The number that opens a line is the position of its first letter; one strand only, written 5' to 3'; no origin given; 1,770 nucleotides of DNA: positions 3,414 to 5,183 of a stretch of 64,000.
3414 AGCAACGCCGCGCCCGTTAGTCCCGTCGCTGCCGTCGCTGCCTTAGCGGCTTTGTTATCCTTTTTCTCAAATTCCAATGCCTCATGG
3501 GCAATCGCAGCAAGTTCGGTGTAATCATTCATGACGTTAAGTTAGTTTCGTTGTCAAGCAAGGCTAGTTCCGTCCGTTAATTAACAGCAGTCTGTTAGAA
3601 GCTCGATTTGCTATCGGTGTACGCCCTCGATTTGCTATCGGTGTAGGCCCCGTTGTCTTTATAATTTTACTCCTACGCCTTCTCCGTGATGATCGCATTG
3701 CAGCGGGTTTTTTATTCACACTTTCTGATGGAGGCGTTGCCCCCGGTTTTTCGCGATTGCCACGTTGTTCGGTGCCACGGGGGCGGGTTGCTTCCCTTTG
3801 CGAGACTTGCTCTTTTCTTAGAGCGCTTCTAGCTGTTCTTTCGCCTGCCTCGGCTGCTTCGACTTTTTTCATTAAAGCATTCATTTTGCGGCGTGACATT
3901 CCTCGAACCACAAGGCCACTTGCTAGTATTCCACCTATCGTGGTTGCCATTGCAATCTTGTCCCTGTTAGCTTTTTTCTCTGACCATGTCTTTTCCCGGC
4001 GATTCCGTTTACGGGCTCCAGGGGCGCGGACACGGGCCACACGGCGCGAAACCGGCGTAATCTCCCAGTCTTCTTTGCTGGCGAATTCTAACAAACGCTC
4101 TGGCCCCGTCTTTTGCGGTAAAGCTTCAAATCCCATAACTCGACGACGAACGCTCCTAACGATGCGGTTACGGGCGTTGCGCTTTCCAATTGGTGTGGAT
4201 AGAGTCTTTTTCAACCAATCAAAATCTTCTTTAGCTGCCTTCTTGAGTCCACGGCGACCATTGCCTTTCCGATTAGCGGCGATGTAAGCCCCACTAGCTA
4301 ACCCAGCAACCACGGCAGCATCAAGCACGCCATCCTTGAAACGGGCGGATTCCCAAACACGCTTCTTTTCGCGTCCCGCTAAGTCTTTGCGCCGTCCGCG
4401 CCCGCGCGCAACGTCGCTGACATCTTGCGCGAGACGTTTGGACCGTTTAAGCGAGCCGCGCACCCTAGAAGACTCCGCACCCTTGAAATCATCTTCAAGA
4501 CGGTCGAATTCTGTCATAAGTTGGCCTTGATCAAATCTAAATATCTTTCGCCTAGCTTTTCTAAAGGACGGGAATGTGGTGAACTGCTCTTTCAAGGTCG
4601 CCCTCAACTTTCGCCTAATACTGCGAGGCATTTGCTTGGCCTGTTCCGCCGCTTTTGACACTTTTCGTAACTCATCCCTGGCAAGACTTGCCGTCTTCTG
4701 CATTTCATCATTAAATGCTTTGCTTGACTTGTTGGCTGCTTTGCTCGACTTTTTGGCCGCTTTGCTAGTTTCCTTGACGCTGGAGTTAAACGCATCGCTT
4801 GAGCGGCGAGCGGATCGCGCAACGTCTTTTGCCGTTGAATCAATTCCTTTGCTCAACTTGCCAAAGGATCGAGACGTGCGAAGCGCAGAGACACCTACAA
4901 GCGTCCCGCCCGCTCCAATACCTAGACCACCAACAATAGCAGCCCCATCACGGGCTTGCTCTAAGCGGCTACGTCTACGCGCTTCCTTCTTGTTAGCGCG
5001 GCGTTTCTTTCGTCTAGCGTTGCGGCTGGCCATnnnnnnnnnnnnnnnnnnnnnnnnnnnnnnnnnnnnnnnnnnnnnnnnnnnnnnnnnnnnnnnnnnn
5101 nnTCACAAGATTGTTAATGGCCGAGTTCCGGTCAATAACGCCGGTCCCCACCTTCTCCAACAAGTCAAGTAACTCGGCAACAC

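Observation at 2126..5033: Dispersed multigene family of Arg/Lys-rich proteins built from a Gly/Ala-zipper-plus-basic block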

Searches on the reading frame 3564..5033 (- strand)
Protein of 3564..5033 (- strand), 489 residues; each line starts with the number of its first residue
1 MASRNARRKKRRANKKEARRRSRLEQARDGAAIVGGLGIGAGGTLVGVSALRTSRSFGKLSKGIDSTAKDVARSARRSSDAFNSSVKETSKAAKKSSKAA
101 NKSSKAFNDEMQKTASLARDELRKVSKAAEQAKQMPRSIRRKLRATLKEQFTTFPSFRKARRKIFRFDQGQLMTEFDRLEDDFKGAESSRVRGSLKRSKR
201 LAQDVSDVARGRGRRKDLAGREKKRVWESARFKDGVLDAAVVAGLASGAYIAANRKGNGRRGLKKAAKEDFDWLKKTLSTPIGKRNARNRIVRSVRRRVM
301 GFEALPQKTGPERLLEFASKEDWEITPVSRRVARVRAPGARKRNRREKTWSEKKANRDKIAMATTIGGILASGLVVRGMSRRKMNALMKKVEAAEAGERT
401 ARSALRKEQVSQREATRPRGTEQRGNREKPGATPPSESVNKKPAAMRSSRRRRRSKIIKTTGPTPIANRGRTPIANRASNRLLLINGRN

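Call 4: search_protein_families(library=pfam, proteins=[window:3564-5033:-], max_evalue=1)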
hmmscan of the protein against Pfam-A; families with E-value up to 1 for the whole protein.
window:3564-5033:- (489 aa): 2 families
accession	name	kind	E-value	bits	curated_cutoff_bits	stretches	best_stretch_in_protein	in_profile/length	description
PF07464.16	ApoLp-III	-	0.017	15.7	36.3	1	68-149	20-102/146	Apolipophorin-III precursor (apoLp-III)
PF10157.14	BORCS6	-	0.24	12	35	1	59-139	18-97/101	BLOC-1-related complex sub-unit 6 C-terminal helix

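Call 5: search_protein_families(library=phrogs, proteins=[window:3564-5033:-], max_evalue=1)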
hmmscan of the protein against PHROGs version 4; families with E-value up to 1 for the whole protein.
window:3564-5033:- (489 aa): 4 families
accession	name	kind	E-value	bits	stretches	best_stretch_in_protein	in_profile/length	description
phrog_1535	-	tail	0.029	13.5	1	56-184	21-144/1152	tail length tape measure protein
phrog_2990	-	unknown function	0.51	11.5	0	76-134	46-103/133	-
phrog_11315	-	unknown function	0.52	10.2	1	80-156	141-212/384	-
phrog_739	-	lysis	0.87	10.8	1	42-141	14-104/122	Rz-like spanin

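Call 10: find_related_loci(query=window:3564-5033:-, collection=viral_contigs, flank=10000)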
Query window:3564-5033:- (489 aa) in viral_contigs; peptide patterns used: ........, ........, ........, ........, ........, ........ (x = any residue, [..] = any of these).
13 stretches matched a pattern, but none encodes a relative of the query by tblastn (E <= 1e-3).

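Call 13: find_homologous_proteins(query=window:3564-5033:-, max_evalue=0.001)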
Query window:3564-5033:- (489 aa): 3 proteins with E <= 0.001 among 8000 candidates.
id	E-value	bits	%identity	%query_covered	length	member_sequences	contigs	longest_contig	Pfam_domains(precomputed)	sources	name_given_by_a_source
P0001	8.3e-294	992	100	100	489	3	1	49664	-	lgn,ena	-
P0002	1.1e-251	853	90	100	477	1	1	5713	-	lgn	-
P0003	1.8e-98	349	53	60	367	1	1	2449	-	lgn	-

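Call 14: find_encoding_contigs(protein=P0001, flank=10000, max_places=4)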
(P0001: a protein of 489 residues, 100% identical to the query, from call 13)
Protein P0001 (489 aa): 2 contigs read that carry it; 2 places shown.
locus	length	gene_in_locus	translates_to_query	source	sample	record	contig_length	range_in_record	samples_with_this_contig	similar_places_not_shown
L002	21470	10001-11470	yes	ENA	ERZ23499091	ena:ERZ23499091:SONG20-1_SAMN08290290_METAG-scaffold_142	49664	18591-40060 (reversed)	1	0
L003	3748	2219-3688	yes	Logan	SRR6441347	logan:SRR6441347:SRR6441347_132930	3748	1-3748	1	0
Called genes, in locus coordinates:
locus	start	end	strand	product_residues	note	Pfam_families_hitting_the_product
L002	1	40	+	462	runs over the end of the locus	PF13481:AAA_25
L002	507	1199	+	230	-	-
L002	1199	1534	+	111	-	-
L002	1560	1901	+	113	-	-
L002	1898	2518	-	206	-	-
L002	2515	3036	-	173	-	-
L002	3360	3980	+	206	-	-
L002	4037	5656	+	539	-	PF05876:GpA_ATPase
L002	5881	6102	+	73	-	-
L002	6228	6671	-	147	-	-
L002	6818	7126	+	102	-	-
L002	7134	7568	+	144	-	-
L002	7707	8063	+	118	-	-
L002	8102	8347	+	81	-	-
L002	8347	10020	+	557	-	PF05136:Phage_portal_2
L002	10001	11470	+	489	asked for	-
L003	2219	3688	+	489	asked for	-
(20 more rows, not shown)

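Call 15: find_encoding_contigs(protein=P0002, flank=10000, max_places=4)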
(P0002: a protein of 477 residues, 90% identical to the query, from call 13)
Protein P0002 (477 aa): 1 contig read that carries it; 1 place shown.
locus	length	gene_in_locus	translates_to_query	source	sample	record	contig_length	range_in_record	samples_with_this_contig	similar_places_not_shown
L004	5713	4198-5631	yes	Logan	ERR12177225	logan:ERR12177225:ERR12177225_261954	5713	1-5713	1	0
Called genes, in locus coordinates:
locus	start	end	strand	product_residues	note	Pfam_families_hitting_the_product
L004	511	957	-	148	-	-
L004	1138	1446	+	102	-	-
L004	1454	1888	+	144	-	-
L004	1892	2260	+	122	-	-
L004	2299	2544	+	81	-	-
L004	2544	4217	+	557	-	PF05136:Phage_portal_2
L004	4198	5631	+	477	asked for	-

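Call 16: find_encoding_contigs(protein=P0003, flank=10000, max_places=4)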
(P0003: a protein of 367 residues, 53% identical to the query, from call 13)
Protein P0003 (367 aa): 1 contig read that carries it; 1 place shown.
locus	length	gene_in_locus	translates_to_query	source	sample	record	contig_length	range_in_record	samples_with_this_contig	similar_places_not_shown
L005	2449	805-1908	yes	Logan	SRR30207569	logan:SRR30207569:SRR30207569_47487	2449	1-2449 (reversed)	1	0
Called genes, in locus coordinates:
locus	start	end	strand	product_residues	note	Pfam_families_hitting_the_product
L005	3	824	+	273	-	?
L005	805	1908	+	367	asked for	-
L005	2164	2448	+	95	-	?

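Call 57: predict_structure(alignment_id=A4)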
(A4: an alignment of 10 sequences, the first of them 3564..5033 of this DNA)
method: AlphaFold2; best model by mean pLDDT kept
length: 489 residues; sequences in the alignment: 10
mean_pLDDT: 61.8   pTM: 0.28
mean pLDDT of the five models: 61.8, 55.7, 55.1, 53.7, 51.8
residues with pLDDT >= 90: 17; 70-90: 168; 50-70: 158; < 50: 146
segments of 3 or more residues with pLDDT < 50: 31-59, 154-170, 295-311, 371-374, 376-381, 417-442, 444-447, 449-478, 482-484, 486-489
pLDDT, mean of each block of 10 residues (from residue 1): 85 92 75 39 29 40 70 88 85 75 81 82 77 71 70 44 41 57 57 70 76 85 80 65 56 54 68 72 68 49 40 59 70 67 71 77 58 48 64 66 56 47 41 41 46 44 40 45 47
secondary structure, 60 per line:
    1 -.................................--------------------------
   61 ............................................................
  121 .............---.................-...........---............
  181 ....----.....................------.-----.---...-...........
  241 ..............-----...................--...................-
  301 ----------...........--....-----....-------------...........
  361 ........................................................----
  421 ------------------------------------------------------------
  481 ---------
elements in order: H2-34 H61-133 H137-153 H155-165 H169-184 H189-209 H230-254 H260-278 H281-299 H311-321 E324-327 E333-336 H350-416
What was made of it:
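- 3564..5033 (-): D: 489-aa, +84 net charge protein. It overlaps the portal stop by 20 nt. It is the orthologue of the giant post-portal protein (D family) but has no enzyme domain. The AF2 model is all long helices plus one hairpin, with pLDDT 61.8 (call 57).
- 3885..4082 (-): D conserved module 2 (aa 318-383): LLEF|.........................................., then a Gly/Ala helix, then a basic tail. It corresponds to '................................' in relatives. Predicted beta hairpin at aa 324-336 (call 57).
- They are long-helix, low-complexity proteins (call 57).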

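Call 58: search_protein_representatives(alignment_id=A4)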
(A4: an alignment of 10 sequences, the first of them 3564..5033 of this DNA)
Query: 10 sequences, 507 profile positions. Proteins with E-value up to 0.001 (for the whole library): 319; up to 1e-10: 278; up to 1e-30: 193. The best 150 are listed.
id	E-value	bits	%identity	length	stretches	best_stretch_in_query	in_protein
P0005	6.3e-161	553.6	-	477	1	1-475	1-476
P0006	9.5e-158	543.1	-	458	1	37-496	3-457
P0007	6.2e-156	537.1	-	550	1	2-506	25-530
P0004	3.5e-143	495.1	-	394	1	96-499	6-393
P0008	1.1e-131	457.2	-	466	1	29-496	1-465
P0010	5.1e-117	408.8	-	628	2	2-337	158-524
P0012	2.7e-102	360.2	-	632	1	8-457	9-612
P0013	3.5e-102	359.8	-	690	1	6-484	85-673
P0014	2.9e-100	353.5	-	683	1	29-473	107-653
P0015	1.1e-99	351.6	-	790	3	30-383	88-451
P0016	1.2e-97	344.8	-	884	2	201-468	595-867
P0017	3.0e-97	343.5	-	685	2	11-370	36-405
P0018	6.6e-94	332.5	-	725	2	6-381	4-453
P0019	1.2e-93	331.7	-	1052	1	22-502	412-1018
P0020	1.3e-93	331.5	-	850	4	204-372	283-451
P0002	2.8e-91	323.9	-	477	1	78-480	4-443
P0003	4.3e-88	313.3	-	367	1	265-506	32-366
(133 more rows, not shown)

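Call 60: search_protein_families(library=pfam, alignment_id=A5, max_evalue=0.0001)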
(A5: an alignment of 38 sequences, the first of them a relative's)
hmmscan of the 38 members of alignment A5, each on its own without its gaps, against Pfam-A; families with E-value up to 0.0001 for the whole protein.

A. member 1, P0019 (1052 aa): 0 families

B. families by the number of members that match (of 38 scanned): 3 families
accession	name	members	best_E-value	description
PF18823.6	InPase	6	1.6e-50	Inorganic Pyrophosphatase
PF19846.4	DUF6321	5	1.4e-14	Domain of unknown function (DUF6321)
PF14743.12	DNA_ligase_OB_2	1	6.9e-05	DNA ligase OB-like domain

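Call 71: fold_search(model_id=the predicted structure, library=pdb)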
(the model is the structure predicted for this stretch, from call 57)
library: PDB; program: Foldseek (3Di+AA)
matches with E <= 10: 107; with E <= 0.001: 0
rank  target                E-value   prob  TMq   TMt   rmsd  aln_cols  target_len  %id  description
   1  9qo4_B                7.6e-01  0.08  0.09  0.11  23.1       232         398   12  Dissociation-state-3 of 9-subunit CSN and SCF (SKP1-SKP2-CKS1) complex (released 2026-02-04)
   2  8iyj_S5               1.0e+00  0.06  0.09  0.12  33.0       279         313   10  Cryo-EM structure of the 48-nm repeat doublet microtubule from mouse sperm (released 2023-07-05)
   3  8iyj_B4               1.1e+00  0.03  0.07  0.08  33.4       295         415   13  Cryo-EM structure of the 48-nm repeat doublet microtubule from mouse sperm (released 2023-07-05)
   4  8iyj_B1               1.3e+00  0.04  0.07  0.09  33.7       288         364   12  Cryo-EM structure of the 48-nm repeat doublet microtubule from mouse sperm (released 2023-07-05)
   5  2ch7_A                1.4e+00  0.07  0.10  0.15  50.8       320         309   16  Crystal structure of the cytoplasmic domain of a bacterial chemoreceptor from Thermotoga maritima (released 2006-04-18)
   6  8otz_Cq               1.4e+00  0.03  0.07  0.08  34.6       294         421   12  48-nm repeat of the native axonemal doublet microtubule from bovine sperm (released 2023-11-22)
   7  8i7o_Cc               1.7e+00  0.03  0.09  0.14  34.6       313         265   10  In situ structure of axonemal doublet microtubules in mouse sperm with 16-nm repeat (released 2023-10-11)
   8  8i7r_Fc               2.2e+00  0.05  0.11  0.16  38.0       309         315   13  In situ structure of axonemal doublet microtubules in mouse sperm with 48-nm repeat (released 2023-10-11)
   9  3g6b_B                2.2e+00  0.04  0.08  0.16  36.4       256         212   11  Crystal structure of a Soluble Chemoreceptor from Thermotoga maritima Asn217Ile mutant (released 2009-07-28)
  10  8i7o_B3               2.2e+00  0.02  0.07  0.10  33.1       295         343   11  In situ structure of axonemal doublet microtubules in mouse sperm with 16-nm repeat (released 2023-10-11)
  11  3g67_B                2.3e+00  0.04  0.08  0.16  36.3       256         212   11  Crystal Structure of a Soluble Chemoreceptor from Thermotoga maritima (released 2009-07-28)
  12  5vhs_X                2.3e+00  0.03  0.10  0.14  20.9       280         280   11  Conformational Landscape of the p28-Bound Human Proteasome Regulatory Particle (released 2017-08-23)
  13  8i7r_F2               2.3e+00  0.03  0.08  0.09  34.8       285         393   14  In situ structure of axonemal doublet microtubules in mouse sperm with 48-nm repeat (released 2023-10-11)
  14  9fqr_Co               2.3e+00  0.02  0.08  0.12  33.2       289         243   10  96-nm repeat of axonemal doublet microtubules from bovine sperm (released 2025-03-26)
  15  3g67_A                2.4e+00  0.05  0.09  0.17  35.2       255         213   12  Crystal Structure of a Soluble Chemoreceptor from Thermotoga maritima (released 2009-07-28)
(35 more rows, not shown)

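Call 90: find_related_loci(query=A4, collection=metagenome_contigs, flank=7000)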
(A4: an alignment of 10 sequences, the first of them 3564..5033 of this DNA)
Query A4 (489 aa) in metagenome_contigs; peptide patterns used: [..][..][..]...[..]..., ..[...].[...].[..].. (x = any residue, [..] = any of these).
600 stretches matched a pattern (row limit reached: there are more); 18 encode a relative of the query (tblastn E <= 1e-3); 18 distinct loci.
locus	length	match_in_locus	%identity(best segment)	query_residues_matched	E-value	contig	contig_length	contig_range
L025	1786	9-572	38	201-382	1e-16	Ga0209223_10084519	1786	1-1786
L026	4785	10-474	35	219-385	5e-14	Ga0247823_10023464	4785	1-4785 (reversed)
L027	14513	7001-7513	33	187-360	4e-12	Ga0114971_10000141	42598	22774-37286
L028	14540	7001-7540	35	184-360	2e-10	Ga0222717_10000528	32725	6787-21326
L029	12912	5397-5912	32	197-382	1e-9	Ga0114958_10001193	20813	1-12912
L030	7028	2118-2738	27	166-386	3e-9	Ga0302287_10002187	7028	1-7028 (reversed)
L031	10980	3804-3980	49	197-254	3e-9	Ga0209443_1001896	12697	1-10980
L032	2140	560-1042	29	196-373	6e-9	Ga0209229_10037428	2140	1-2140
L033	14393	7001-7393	32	197-360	7e-9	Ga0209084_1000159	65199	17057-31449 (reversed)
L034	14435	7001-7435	32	201-360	2e-8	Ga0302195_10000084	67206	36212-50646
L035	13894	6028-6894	41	188-356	3e-8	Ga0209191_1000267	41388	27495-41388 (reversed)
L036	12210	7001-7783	33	186-370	2e-6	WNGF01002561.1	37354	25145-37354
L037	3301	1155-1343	40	187-249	1e-6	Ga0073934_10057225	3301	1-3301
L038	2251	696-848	41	298-360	2e-6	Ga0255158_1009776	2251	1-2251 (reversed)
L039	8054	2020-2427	33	197-357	3e-6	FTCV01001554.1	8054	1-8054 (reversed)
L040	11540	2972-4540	42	197-356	5e-6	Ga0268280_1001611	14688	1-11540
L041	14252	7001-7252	31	313-393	2e-5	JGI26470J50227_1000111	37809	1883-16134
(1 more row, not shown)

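Call 92: search_protein_families(library=pfam, proteins=[L028:5597-7702:+, L035:4345-7110:+, L034:3917-7666:+, L027:2975-7687:+, L033:4097-7651:+, L041:3671-7381:+, L031:2448-5945:+, L040:1637-4735:+], max_evalue=0.001)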
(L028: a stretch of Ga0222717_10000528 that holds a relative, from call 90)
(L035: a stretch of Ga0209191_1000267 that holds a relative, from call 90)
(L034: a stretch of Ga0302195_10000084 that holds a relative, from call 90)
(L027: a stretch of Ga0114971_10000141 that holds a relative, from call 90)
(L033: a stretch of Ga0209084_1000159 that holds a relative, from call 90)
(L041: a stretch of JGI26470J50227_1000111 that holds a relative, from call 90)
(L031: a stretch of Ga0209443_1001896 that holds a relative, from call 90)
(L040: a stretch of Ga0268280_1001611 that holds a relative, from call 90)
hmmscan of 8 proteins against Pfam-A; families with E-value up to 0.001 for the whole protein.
L028:5597-7702:+ (701 aa): 0 families

L035:4345-7110:+ (921 aa): 0 families

L034:3917-7666:+ (1249 aa): 1 family
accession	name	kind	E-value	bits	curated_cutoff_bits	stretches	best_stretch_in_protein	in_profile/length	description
PF18823.6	InPase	-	7.5e-45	152.5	26.8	1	6-136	2-131/135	Inorganic Pyrophosphatase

L027:2975-7687:+ (1570 aa): 0 families

L033:4097-7651:+ (1184 aa): 0 families

L041:3671-7381:+ (1236 aa): 0 families

L031:2448-5945:+ (1165 aa): 0 families

L040:1637-4735:+ (1032 aa): 0 families
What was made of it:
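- Tried and rejected: The KxDG ligase-like N-termini that I saw by eye in the L028 and L035 giants were not confirmed by Pfam at E<=1e-3 (call 92).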
